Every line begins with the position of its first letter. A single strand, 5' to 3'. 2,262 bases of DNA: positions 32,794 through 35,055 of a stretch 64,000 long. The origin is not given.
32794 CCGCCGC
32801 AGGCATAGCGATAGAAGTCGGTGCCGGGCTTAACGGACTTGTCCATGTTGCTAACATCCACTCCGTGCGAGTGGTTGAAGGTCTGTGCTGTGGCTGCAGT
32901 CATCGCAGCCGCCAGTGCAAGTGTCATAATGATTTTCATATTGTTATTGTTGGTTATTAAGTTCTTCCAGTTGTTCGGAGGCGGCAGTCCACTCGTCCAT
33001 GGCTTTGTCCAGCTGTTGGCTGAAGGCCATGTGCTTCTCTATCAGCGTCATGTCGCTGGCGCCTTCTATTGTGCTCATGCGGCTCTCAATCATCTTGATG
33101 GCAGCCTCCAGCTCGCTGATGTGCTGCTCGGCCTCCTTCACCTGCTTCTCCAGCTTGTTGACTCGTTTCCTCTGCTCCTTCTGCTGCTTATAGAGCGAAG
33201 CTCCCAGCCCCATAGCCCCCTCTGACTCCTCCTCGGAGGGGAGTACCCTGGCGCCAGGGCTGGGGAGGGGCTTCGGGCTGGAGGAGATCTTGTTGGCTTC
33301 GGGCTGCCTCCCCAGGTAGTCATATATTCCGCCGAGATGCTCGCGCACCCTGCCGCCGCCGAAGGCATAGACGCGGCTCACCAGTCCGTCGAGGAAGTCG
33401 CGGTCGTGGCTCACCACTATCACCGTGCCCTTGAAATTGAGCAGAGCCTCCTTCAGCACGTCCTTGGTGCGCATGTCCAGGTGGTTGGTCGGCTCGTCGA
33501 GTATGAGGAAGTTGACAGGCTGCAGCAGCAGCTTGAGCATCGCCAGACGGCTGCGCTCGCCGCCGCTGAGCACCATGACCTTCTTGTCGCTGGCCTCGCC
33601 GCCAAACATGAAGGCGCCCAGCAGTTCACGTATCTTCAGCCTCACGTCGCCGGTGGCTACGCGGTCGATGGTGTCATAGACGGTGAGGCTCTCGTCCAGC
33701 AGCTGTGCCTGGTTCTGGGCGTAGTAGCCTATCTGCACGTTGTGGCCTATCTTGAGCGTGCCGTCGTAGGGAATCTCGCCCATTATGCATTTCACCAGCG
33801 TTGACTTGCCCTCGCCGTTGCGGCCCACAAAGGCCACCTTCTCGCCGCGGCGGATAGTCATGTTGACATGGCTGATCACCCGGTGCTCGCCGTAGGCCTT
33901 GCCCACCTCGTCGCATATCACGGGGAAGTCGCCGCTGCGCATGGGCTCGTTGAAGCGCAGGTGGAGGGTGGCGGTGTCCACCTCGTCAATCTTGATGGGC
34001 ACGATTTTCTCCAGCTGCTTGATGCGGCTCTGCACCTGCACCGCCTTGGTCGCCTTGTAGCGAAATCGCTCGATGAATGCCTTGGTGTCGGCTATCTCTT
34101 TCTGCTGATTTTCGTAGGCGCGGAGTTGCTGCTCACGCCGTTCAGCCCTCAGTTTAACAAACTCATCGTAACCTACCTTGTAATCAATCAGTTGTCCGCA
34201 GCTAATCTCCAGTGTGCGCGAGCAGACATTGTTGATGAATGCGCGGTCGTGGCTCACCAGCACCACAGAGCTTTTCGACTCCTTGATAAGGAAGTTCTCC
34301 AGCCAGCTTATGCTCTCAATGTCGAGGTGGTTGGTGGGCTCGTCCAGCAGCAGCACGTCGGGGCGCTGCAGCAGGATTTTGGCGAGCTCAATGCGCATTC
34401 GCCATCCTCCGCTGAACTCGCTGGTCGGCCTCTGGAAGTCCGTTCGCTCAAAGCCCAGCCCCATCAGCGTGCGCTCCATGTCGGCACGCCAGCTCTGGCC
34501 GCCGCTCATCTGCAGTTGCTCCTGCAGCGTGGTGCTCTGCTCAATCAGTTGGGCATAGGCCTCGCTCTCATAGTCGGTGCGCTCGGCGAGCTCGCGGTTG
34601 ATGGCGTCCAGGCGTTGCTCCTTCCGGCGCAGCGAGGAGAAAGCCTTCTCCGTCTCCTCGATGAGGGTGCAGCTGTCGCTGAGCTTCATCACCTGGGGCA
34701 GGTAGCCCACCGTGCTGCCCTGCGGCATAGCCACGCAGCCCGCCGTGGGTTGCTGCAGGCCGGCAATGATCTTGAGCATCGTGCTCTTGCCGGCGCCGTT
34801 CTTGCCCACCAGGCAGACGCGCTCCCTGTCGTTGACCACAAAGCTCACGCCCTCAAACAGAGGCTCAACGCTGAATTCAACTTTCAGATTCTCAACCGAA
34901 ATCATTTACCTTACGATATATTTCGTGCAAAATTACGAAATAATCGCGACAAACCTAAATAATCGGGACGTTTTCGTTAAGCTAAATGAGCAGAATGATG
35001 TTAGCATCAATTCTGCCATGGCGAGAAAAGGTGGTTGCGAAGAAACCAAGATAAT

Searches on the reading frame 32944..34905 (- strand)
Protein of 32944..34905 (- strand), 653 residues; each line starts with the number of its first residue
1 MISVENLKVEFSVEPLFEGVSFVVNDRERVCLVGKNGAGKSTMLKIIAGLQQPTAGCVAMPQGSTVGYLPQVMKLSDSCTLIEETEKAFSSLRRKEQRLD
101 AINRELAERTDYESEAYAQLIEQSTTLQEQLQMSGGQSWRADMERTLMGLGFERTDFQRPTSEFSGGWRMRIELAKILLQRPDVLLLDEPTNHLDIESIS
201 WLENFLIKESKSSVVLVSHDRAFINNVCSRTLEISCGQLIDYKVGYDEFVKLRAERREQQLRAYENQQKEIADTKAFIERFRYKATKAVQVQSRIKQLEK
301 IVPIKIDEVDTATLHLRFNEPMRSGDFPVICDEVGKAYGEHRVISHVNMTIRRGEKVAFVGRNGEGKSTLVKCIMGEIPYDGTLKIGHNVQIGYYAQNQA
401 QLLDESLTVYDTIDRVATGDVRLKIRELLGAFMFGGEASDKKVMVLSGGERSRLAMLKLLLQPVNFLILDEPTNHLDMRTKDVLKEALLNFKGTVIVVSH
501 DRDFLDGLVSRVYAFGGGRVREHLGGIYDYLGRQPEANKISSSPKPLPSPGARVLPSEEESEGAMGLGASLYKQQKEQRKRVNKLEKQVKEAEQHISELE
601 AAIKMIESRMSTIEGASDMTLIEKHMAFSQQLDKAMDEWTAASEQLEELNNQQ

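Call 14: search_protein_families(library=ncbifam, proteins=[window:32944-34905:-])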
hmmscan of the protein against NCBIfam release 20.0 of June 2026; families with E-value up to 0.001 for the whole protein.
window:32944-34905:- (653 aa): 195 families (the best 25 are shown)
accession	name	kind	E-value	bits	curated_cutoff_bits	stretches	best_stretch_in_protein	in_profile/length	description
NF000355.4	ribo_prot_ABC_F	equivalog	8.5e-120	400.9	380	1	2-513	3-497/499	ribosomal protection-like ABC-F family protein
NF011646.0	PRK15064.1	equivalog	4.8e-117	391.6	762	1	1-534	1-527/530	ABC-F family ATPase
NF050005.1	ABC_ATPase_Uup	equivalog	1e-114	384.1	900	1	1-641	3-631/636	ATP-binding cassette ATPase Uup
TIGR03719.1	ABC_ABC_ChvD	subfamily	9.2e-114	381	806.75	1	17-529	21-527/552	energy-dependent translational throttle protein EttA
NF008775.0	PRK11819.1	equivalog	6e-113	378.3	599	1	18-529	24-529/556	energy-dependent translational throttle protein EttA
NF007921.0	PRK10636.1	equivalog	1.7e-112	376.8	917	1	1-652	1-634/638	ABC transporter ATP-binding protein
NF008358.0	PRK11147.1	equivalog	9.9e-106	354.4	936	1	1-651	3-633/635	ABC transporter ATP-binding protein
NF000168.2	ABCF_Msr_all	exception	7e-103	344.8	680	5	283-481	256-444/487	Msr family ABC-F type ribosomal protection protein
NF000514.1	ABCF_OptrA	exception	1.3e-99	334.4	1450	1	14-606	33-612/655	ABC-F type ribosomal protection protein OptrA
NF000171.1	ABCF_producer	exception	2.5e-93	313.4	800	3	12-279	14-278/541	TlrC/CarA/OleB/SrmB family ABC-F type ribosomal protection protein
NF000166.1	ABCF_CarA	exception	2.1e-81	273.7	1050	3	17-278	21-287/556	ABC-F type ribosomal protection protein Car(A)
NF000170.2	ABCF_Vga_all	exception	4.8e-80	269.5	725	2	284-537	229-475/521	Vga family ABC-F type ribosomal protection protein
NF043038.1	ABCF_CplR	exception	4.4e-78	263.3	780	3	291-531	252-485/544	ABC-F type ribosomal protection protein CplR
NF000169.2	ABCF_Sal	exception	3e-74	250.6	725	2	150-508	117-494/542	Sal family ABC-F type ribosomal protection protein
NF045691.1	ABCF_VgaF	exception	1.3e-61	208.6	975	4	344-513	286-450/459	ABC-F type ribosomal protection protein Vga(F)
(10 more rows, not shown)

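Call 21: find_homologous_proteins(query=window:32944-34905:-, max_evalue=1e-100)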
Query window:32944-34905:- (653 aa): 8000 proteins with E <= 1e-100 among 8000 candidates; the best 120 are listed.
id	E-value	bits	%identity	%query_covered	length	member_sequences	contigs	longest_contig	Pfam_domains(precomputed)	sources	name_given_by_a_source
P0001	0.0e+0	1442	100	100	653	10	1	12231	PF01926.30,PF00005.34,PF13476.13,PF13555.13,PF03193.23,PF02463.26,PF13304.13,PF12848.14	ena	-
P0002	0.0e+0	1428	99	100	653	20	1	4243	PF01926.30,PF00005.34,PF13476.13,PF13555.13,PF03193.23,PF02463.26,PF13304.13,PF12848.14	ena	-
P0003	0.0e+0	1288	-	-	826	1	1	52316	PF01926.30,PF08477.20,PF00006.32,PF00350.30,PF13555.13,PF00004.36,PF13401.13,PF03193.23,PF05673.20,PF13304.13,PF00931.29,PF13191.13,PF24883.3,PF00005.34,PF12775.14,PF13476.13,PF05729.19,PF02367.24,PF13521.13,PF00910.29,PF02463.26,PF20720.4,PF12848.14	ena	-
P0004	0.0e+0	1287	-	-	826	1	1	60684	PF01926.30,PF08477.20,PF00006.32,PF00350.30,PF13555.13,PF00004.36,PF13401.13,PF03193.23,PF05673.20,PF05496.19,PF13304.13,PF13191.13,PF24883.3,PF00005.34,PF12775.14,PF13476.13,PF05729.19,PF02367.24,PF13521.13,PF00910.29,PF02463.26,PF20720.4,PF12848.14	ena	-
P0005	0.0e+0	1268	89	99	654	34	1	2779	PF01926.30,PF00005.34,PF12775.14,PF13476.13,PF13555.13,PF03193.23,PF02463.26,PF13304.13,PF12848.14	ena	-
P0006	0.0e+0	1222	86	99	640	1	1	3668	PF01926.30,PF00005.34,PF13476.13,PF13555.13,PF03193.23,PF02463.26,PF13304.13,PF12848.14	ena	-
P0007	0.0e+0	1216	84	99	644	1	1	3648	PF01926.30,PF00005.34,PF13175.13,PF13476.13,PF13555.13,PF03193.23,PF02463.26,PF13304.13,PF12848.14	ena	-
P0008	0.0e+0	1215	84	99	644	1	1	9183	PF01926.30,PF00005.34,PF13175.13,PF13476.13,PF13555.13,PF03193.23,PF02463.26,PF13304.13,PF12848.14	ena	-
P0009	0.0e+0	1215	84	99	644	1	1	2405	PF01926.30,PF00005.34,PF13175.13,PF13476.13,PF13555.13,PF03193.23,PF02463.26,PF13304.13,PF12848.14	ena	-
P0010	0.0e+0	1215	85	99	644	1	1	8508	PF01926.30,PF00005.34,PF13175.13,PF13476.13,PF13555.13,PF03193.23,PF02463.26,PF13304.13,PF12848.14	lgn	-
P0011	0.0e+0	1214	84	99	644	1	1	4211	PF01926.30,PF00005.34,PF13175.13,PF13476.13,PF13555.13,PF03193.23,PF02463.26,PF13304.13,PF12848.14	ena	-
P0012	0.0e+0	1214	84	99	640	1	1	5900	PF01926.30,PF00005.34,PF13476.13,PF13555.13,PF02463.26,PF13304.13,PF12848.14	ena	-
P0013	0.0e+0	1214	84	99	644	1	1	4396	PF01926.30,PF00005.34,PF13175.13,PF00350.30,PF13476.13,PF13555.13,PF03193.23,PF02463.26,PF13304.13,PF12848.14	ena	-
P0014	0.0e+0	1206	85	100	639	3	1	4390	PF00005.34,PF13476.13,PF13555.13,PF02463.26,PF13304.13,PF12848.14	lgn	-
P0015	0.0e+0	1204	84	100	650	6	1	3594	PF01926.30,PF00005.34,PF13476.13,PF13555.13,PF02463.26,PF13304.13,PF12848.14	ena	-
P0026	0.0e+0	1175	81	99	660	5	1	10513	PF01926.30,PF00005.34,PF13476.13,PF13555.13,PF03193.23,PF02463.26,PF13304.13,PF12848.14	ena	-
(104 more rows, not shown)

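Call 23: find_encoding_contigs(protein=P0005, flank=10000, max_places=4)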
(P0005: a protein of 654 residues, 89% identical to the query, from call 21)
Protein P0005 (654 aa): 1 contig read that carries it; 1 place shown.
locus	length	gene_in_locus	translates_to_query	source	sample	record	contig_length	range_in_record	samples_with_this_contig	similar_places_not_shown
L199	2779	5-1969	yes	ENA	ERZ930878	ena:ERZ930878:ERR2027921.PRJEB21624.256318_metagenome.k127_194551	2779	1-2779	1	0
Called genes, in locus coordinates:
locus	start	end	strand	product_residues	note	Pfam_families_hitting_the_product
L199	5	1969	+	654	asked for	PF00005:ABC_tran, PF02463:SMC_N (faint), PF03193:RsgA_GTPase (faint), PF12775:AAA_7 (faint), PF13476:AAA_23 (faint), PF13555:AAA_29 (faint), PF12848:ABC_tran_Xtn, PF00005:ABC_tran, +2 more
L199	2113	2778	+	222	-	?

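Call 24: find_encoding_contigs(protein=P0026, flank=10000, max_places=4)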
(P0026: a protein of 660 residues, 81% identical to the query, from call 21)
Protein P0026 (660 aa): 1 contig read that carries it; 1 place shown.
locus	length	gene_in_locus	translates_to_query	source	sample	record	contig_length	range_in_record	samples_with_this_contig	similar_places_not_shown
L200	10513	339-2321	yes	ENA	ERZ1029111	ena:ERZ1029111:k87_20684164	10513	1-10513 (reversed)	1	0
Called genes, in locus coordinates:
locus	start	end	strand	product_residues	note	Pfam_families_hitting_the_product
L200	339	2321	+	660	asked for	PF00005:ABC_tran, PF03193:RsgA_GTPase (faint), PF13476:AAA_23 (faint), PF13555:AAA_29 (faint), PF01926:MMR_HSR1 (faint), PF02463:SMC_N (faint), PF12848:ABC_tran_Xtn, PF00005:ABC_tran, +1 more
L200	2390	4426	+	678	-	PF05649:Peptidase_M13_N, PF01431:Peptidase_M13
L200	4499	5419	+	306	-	PF04204:HTS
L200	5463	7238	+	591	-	PF01136:Peptidase_U32, PF12392:DUF3656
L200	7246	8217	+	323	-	-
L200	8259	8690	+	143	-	PF05523:FdtA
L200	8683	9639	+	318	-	PF13480:Acetyltransf_6 (weak)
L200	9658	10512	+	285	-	?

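Call 25: find_encoding_contigs(protein=P0001, flank=10000, max_places=6)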
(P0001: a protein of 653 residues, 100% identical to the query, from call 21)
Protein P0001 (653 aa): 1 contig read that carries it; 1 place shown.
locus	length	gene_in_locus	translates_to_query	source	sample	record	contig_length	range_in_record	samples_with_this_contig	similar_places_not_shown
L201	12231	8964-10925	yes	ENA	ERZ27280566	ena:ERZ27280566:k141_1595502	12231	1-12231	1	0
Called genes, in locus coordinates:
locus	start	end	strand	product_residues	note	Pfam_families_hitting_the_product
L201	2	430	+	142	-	?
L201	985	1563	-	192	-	PF02677:QueH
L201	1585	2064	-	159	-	PF13505:OMP_b-brl (faint)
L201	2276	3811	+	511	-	PF02638:GHL10, PF13200:DUF4015 (faint)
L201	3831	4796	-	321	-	PF14684:Tricorn_C1, PF03572:Peptidase_S41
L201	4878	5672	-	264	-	PF11777:DUF3316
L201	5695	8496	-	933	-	PF00521:DNA_topoisoIV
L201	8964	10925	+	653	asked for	PF00005:ABC_tran, PF02463:SMC_N (faint), PF03193:RsgA_GTPase (faint), PF13476:AAA_23 (faint), PF13555:AAA_29 (faint), PF01926:MMR_HSR1 (faint), PF12848:ABC_tran_Xtn, PF00005:ABC_tran, +1 more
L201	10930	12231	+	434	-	?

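Call 89: search_protein_families(library=pfam, proteins=[window:32944-34905:-], max_evalue=0.00001)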
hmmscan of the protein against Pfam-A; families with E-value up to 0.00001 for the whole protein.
window:32944-34905:- (653 aa): 7 families
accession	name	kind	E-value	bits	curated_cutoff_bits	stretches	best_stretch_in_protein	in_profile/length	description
PF00005.33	ABC_tran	-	3.3e-49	167.4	25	2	18-192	2-137/137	ABC transporter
PF12848.13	ABC_tran_Xtn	-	3.8e-27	94.6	25.9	1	232-312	1-81/85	ABC transporter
PF13304.12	AAA_21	-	5.2e-14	53.4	27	0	173-222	247-301/304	AAA domain, putative AbiEii toxin, Type IV TA system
PF02463.25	SMC_N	-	4.6e-09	36.5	40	0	445-506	136-203/220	RecF/RecN/SMC N terminal domain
PF13555.12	AAA_29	-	1.2e-07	31.8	27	0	17-44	12-39/61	P-loop containing region of AAA domain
PF01926.29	MMR_HSR1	-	3.4e-06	27.6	21.9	0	29-102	1-83/113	50S ribosome-binding GTPase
PF03193.22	RsgA_GTPase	-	7.9e-06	26.2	30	0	305-378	62-130/174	RsgA GTPase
